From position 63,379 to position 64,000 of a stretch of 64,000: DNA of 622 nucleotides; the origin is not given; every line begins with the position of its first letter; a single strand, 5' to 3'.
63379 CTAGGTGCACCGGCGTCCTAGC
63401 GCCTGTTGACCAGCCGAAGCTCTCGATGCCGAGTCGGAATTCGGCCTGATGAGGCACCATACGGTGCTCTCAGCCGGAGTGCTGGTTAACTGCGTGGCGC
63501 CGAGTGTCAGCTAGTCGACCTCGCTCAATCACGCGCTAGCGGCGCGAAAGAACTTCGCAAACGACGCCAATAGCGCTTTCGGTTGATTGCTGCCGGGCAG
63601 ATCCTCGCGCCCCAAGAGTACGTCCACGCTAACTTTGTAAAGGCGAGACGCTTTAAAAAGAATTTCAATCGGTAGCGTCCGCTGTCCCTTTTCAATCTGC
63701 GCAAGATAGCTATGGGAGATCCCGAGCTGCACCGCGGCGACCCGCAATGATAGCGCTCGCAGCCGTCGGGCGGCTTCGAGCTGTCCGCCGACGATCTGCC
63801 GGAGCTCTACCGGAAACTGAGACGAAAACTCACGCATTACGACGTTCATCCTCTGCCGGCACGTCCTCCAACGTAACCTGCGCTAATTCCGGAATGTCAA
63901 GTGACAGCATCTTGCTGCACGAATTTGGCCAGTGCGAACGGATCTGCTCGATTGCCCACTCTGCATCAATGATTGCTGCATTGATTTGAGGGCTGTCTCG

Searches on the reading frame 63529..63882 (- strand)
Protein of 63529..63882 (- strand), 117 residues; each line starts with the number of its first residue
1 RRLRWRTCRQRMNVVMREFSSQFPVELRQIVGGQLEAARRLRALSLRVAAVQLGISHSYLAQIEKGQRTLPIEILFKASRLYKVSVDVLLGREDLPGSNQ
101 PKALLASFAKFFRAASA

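Call 54: search_protein_families(library=pfam, proteins=[window:63529-63882:-], max_evalue=0.01)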
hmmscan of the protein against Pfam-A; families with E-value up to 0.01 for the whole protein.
window:63529-63882:- (117 aa): 4 families
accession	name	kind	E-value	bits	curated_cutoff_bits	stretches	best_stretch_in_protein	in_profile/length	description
PF01381.28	HTH_3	-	1.2e-10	41.7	23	1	35-89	1-55/55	Helix-turn-helix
PF13560.12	HTH_31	-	1.7e-08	35.1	27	1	32-87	3-59/64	Helix-turn-helix domain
PF12844.13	HTH_19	-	6.3e-06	26.4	30.2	1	35-90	4-59/64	Helix-turn-helix domain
PF13413.12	HTH_25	-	0.00033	20.8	24.6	1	34-67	1-34/62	Helix-turn-helix domain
